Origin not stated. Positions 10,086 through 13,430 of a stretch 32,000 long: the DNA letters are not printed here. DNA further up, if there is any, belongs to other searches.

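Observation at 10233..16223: Tandem-kinase receptor with non-canonical DFG motifs, a pseudokinase-like spacer and a three-module glycan-type ectodomain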

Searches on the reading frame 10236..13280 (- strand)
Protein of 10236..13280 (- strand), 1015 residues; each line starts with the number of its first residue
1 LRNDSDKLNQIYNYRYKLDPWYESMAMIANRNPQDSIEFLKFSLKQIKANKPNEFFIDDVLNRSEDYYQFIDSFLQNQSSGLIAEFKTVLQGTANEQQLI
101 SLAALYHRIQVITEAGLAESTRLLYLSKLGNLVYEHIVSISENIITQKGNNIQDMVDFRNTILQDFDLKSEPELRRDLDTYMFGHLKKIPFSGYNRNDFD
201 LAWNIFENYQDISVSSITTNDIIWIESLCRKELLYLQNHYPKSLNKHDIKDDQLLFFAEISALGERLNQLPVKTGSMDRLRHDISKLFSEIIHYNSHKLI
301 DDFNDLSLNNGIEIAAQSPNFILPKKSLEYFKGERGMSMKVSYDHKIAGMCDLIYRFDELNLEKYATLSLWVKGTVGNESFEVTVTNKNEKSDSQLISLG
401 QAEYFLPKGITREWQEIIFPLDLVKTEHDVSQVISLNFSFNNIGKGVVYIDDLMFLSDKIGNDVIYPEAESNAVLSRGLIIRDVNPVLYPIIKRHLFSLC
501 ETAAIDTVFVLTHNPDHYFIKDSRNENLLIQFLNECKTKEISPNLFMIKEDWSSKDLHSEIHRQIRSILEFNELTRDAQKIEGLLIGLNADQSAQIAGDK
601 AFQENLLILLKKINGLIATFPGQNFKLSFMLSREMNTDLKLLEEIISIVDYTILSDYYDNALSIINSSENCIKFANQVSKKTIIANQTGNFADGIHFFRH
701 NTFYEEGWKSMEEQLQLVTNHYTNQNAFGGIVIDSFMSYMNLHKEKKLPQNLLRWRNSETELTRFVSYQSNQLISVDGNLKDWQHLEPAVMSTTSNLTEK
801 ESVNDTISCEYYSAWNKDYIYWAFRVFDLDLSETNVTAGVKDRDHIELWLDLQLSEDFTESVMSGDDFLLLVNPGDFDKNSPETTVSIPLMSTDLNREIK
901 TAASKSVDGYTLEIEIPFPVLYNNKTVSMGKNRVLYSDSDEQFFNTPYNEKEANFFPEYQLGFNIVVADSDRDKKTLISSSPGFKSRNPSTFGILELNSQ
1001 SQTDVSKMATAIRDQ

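Call 14: search_protein_families(library=pfam, proteins=[window:10236-13280:-], max_evalue=10)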
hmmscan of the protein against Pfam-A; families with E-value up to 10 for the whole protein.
window:10236-13280:- (1015 aa): 2 families
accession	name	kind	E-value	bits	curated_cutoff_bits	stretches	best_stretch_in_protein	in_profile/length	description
PF06452.16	CBM9_1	-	3.3e-09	37.4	23.4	1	776-998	1-183/185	Carbohydrate family 9 binding domain-like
PF21582.3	CBM30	-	0.00043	20.7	27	1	365-455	75-168/170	Carbohydrate binding domain 30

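Call 21: find_homologous_proteins(query=window:10236-13265:-, max_evalue=0.001)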
Query window:10236-13265:-: 8000 candidates shared short words with the query, none scored E <= 0.001.

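Call 37: predict_structure(alignment_id=A4)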
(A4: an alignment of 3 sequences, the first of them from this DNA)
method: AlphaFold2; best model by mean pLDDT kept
length: 1012 residues; sequences in the alignment: 3
mean_pLDDT: 52.3   pTM: 0.34
mean pLDDT of the five models: 52.3, 50.6, 48.1, 43.6, 39.8
residues with pLDDT >= 90: 0; 70-90: 218; 50-70: 314; < 50: 480
segments of 3 or more residues with pLDDT < 50: 1-15, 50-59, 165-167, 207-212, 239-252, 288-335, 341-349, 361-363, 387-405, 409-413, 439-441, 448-470, 481-488, 684-704, 734-791, 798-805, 807-1012
pLDDT, mean of each block of 10 residues (from residue 1): 35 47 60 70 66 40 67 81 82 78 81 73 82 80 72 73 56 71 69 71 57 59 72 62 45 56 60 60 51 32 27 32 34 42 46 50 51 53 51 39 46 51 51 54 49 39 40 62 48 59 69 61 67 75 65 66 74 63 70 73 81 71 74 68 78 55 67 61 42 27 50 67 67 38 27 28 42 39 36 47 45 36 38 32 40 32 32 34 32 28 32 32 36 38 36 32 33 33 29 27 24 27
secondary structure, 60 per line:
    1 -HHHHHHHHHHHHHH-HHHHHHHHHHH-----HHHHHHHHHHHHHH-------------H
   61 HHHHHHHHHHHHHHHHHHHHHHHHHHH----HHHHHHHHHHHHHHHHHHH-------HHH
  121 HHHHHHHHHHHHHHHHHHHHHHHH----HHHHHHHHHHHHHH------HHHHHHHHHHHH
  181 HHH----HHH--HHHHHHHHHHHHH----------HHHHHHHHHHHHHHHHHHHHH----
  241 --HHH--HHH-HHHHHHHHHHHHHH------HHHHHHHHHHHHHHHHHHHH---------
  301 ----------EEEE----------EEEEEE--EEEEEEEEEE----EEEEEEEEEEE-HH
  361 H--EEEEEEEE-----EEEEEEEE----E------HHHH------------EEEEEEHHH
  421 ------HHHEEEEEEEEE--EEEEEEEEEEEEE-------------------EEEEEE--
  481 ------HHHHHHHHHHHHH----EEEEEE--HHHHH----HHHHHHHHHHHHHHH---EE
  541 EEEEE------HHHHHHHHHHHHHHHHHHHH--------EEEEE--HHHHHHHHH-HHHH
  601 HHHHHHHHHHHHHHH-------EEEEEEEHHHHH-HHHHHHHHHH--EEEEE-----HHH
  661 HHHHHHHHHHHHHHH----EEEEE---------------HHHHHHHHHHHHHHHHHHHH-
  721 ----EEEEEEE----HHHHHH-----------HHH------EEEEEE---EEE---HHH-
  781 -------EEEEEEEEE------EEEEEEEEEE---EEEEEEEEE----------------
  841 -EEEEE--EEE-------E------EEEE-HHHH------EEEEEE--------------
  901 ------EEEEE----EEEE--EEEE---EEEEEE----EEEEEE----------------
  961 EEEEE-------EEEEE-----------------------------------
elements in order (helices of 4 or more, strands of 3 or more residues): H2-15 H17-27 H33-46 H60-87 H92-110 H118-144 H149-162 H169-183 H193-205 H216-236 H252-265 H272-291 E311-314 E325-330 E333-342 E347-357 E364-371 E377-384 H396-399 E412-417 E430-438 E441-453 E473-478 H487-499 E504-509 H512-516 H521-535 E539-545 H552-571 E580-584 H587-595 H597-615 E623-629 H630-634 H636-645 E648-652 H658-675 E680-684 H700-719 E725-731 H736-741 E762-767 E771-773 E788-796 E803-812 E816-824 E842-846 E849-851 E866-869 H871-874 E881-886 E907-911 E916-919 E922-925 E929-934 E939-944 E961-965 E973-977

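Call 38: search_protein_representatives(alignment_id=A4)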
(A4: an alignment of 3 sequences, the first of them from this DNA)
Query: 3 sequences, 1012 profile positions. Proteins with E-value up to 0.001 (for the whole library): 2014; up to 1e-10: 580; up to 1e-30: 55. The best 150 are listed.
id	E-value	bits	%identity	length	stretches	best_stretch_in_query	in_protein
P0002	0.0e+00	1872.3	-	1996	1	1-1012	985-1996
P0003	0.0e+00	1727.8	-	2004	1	1-1012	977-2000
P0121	1.6e-198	678.4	-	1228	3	293-1004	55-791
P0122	4.6e-123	428.6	-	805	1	269-995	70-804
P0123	4.9e-113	395.4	-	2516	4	350-995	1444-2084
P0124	3.4e-100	352.9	-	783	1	313-994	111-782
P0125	1.4e-98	347.5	-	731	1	316-997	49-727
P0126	7.8e-93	328.5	-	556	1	278-788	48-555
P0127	1.8e-91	324.1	-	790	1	294-994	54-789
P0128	5.1e-82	292.7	-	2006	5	357-453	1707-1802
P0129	1.9e-79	284.2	-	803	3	466-926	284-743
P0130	2.3e-78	280.6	-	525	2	457-917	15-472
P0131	1.7e-76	274.5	-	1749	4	293-454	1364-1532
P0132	1.5e-69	251.4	-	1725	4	332-472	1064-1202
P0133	2.2e-69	250.9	-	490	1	519-994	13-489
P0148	1.3e-44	168.9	-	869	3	325-746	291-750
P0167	2.5e-33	131.5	-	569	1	452-920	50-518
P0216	3.9e-23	97.8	-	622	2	765-918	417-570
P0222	1.6e-22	95.8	-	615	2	766-919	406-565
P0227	3.9e-22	94.5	-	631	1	770-919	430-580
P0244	1.1e-20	89.7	-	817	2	763-915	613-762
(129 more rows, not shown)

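Call 39: search_protein_families(library=pfam, proteins=[P0121, P0122, P0124, P0125, P0127, P0129, P0130, P0133, P0148, P0167], max_evalue=0.01)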
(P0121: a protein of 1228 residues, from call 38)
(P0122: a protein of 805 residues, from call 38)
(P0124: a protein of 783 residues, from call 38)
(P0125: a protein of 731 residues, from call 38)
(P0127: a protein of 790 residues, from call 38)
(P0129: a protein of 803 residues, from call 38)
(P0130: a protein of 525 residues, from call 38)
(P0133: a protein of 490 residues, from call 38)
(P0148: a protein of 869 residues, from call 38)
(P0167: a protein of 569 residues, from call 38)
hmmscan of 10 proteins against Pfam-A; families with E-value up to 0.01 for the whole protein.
P0121 (1228 aa): 3 families
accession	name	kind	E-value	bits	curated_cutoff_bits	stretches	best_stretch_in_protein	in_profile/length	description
PF21582.3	CBM30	-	4.4e-32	111.8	27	3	934-1044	47-168/170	Carbohydrate binding domain 30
PF06452.16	CBM9_1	-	1.8e-12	48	23.4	1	549-783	1-184/185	Carbohydrate family 9 binding domain-like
PF03425.19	CBM_11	-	4e-09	37.2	27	1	1102-1199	50-138/182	Carbohydrate binding domain (family 11)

P0122 (805 aa): 3 families
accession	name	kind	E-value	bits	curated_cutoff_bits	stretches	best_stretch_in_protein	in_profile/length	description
PF06452.16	CBM9_1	-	1.3e-17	64.7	23.4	1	607-804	24-183/185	Carbohydrate family 9 binding domain-like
PF21582.3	CBM30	-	5.7e-07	30.1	27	1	173-243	77-149/170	Carbohydrate binding domain 30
PF03425.19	CBM_11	-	0.00013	22.5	27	1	91-234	10-138/182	Carbohydrate binding domain (family 11)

P0124 (783 aa): 3 families
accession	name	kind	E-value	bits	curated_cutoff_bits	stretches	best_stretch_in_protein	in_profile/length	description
PF06452.16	CBM9_1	-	1.2e-19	71.3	23.4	1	571-783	1-183/185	Carbohydrate family 9 binding domain-like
PF21582.3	CBM30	-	6e-06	26.8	27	1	157-252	68-167/170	Carbohydrate binding domain 30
PF00704.34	Glyco_hydro_18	-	0.0053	16.9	29.6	1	371-461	105-185/317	Glycosyl hydrolases family 18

P0125 (731 aa): 2 families
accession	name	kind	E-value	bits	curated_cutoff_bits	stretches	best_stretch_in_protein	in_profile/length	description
PF06452.16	CBM9_1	-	3.6e-19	69.8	23.4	1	533-726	23-184/185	Carbohydrate family 9 binding domain-like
PF21582.3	CBM30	-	2.6e-07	31.2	27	1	73-187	54-167/170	Carbohydrate binding domain 30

P0127 (790 aa): 2 families
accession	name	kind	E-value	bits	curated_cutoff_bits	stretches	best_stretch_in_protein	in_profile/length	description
PF06452.16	CBM9_1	-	1.9e-13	51.2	23.4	1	579-790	19-183/185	Carbohydrate family 9 binding domain-like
PF21582.3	CBM30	-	6.1e-08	33.2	27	1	139-200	77-137/170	Carbohydrate binding domain 30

P0129 (803 aa): 3 families
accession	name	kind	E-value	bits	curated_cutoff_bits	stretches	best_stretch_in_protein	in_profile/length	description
PF06452.16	CBM9_1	-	3e-17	63.6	23.4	1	590-789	2-183/185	Carbohydrate family 9 binding domain-like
PF21582.3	CBM30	-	3e-06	27.7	27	1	63-176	20-133/170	Carbohydrate binding domain 30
PF00704.34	Glyco_hydro_18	-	0.0004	20.6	29.6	1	392-472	105-184/317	Glycosyl hydrolases family 18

P0130 (525 aa): 2 families
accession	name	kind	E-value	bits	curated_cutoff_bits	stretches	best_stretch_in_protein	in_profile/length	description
PF06452.16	CBM9_1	-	2.1e-15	57.5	23.4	1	325-525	1-183/185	Carbohydrate family 9 binding domain-like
PF00704.34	Glyco_hydro_18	-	0.0001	22.5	29.6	1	129-230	102-199/317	Glycosyl hydrolases family 18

P0133 (490 aa): 1 family
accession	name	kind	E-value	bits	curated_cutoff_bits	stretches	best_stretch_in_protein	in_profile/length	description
PF06452.16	CBM9_1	-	8e-13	49.1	23.4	1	298-490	29-183/185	Carbohydrate family 9 binding domain-like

P0148 (869 aa): 3 families
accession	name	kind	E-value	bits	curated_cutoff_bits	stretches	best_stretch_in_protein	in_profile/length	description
PF21582.3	CBM30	-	1.5e-12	48.2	27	2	110-166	77-133/170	Carbohydrate binding domain 30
PF03425.19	CBM_11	-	0.0002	21.9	27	0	291-397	43-135/182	Carbohydrate binding domain (family 11)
PF00629.30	MAM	-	0.0008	19.7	26.4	0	381-430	109-156/158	MAM domain, meprin/A5/mu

P0167 (569 aa): 1 family
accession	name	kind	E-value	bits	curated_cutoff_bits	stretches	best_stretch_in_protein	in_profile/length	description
PF06452.16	CBM9_1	-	8.4e-11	42.5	23.4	1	393-561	23-176/185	Carbohydrate family 9 binding domain-like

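Call 61: fold_search(model_id=the predicted structure, library=pdb)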
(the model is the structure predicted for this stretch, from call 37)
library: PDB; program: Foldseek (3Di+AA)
matches with E <= 10: 1413; with E <= 0.001: 113
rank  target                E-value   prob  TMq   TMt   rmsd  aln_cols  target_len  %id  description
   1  2wys_B                1.7e-10  1.00  0.20  0.33  13.8       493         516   12  High resolution crystallographic structure of the Clostridium thermocellum N-terminal endo-1,4-beta-D-xylanase 10B (Xy (released 2010-08-25)
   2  2w5f_B                4.0e-09  1.00  0.18  0.31  14.2       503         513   10  High resolution crystallographic structure of the Clostridium thermocellum N-terminal endo-1,4-beta-D-xylanase 10B (Xy (released 2010-01-19)
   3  8qpg_TA               7.9e-08  1.00  0.13  0.27  19.8       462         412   12  Turret of Haloferax tailed virus 1 (released 2024-10-09)
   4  6jr6_A                2.3e-06  1.00  0.14  0.16  25.4       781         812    8  Flavobacterium johnsoniae GH31 dextranase, FjDex31A (released 2019-04-24)
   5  1v0a                  5.9e-06  1.00  0.10  0.53   7.0       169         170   15  Family 11 Carbohydrate-Binding Module of cellulosomal cellulase Lic26A-Cel5E of Clostridium thermocellum (released 2005-01-12)
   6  3lpo_A                8.3e-06  0.99  0.14  0.16  28.9       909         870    9  Crystal structure of the N-terminal domain of sucrase-isomaltase (released 2010-03-31)
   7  2xvk                  2.4e-05  0.99  0.15  0.16  25.5       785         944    7  crystal structure of alpha-xylosidase (GH31) from Cellvibrio japonicus in complex with 5-fluoro-alpha-D-xylopyranosyl fl (released 2011-04-13)
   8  6r3m_A                2.7e-05  1.00  0.10  0.50   7.3       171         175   15  Family 11 Carbohydrate-Binding Module from Clostridium thermocellum in complex with beta-1,3-1,4-mixed-linked tetrasac (released 2020-02-05)
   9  6r31_A                3.0e-05  1.00  0.10  0.52   7.2       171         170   15  Family 11 Carbohydrate-Binding Module from Clostridium thermocellum in complex with beta-1,3-1,4-mixed-linked tetrasac (released 2020-02-05)
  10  1wky                  5.1e-05  1.00  0.11  0.24  26.2       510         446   10  Crystal structure of alkaline mannanase from Bacillus sp. strain JAMB-602: catalytic domain and its Carbohydrate Binding (released 2005-06-15)
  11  4f9j_A                5.3e-05  1.00  0.16  0.25   9.4       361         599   10  Structure of Escherichia coli PgaB 42-655 in complex with iron (released 2012-07-25)
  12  6ca1_B                5.3e-05  0.99  0.14  0.20  27.7       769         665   10  THE CRYSTAL STRUCTURE OF THE W169Y MUTANT OF ALPHA-GLUCOSIDASE (GH 31) FROM RUMINOCOCCUS OBEUM ATCC 29174 in complex w (released 2018-02-28)
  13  4fmv                  5.9e-05  1.00  0.17  0.39  20.1       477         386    8  Crystal Structure Analysis of a GH30 Endoxylanase from Clostridium papyrosolvens C71 (released 2013-06-19)
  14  3m46_A                6.1e-05  0.97  0.14  0.19  27.7       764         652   10  The crystal structure of the D73A mutant of glycoside HYDROLASE (FAMILY 31) from Ruminococcus obeum ATCC 29174 (released 2010-03-23)
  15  3lpp_A                7.9e-05  0.98  0.15  0.17  27.4       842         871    9  Crystal complex of N-terminal sucrase-isomaltase with kotalanol (released 2010-03-31)
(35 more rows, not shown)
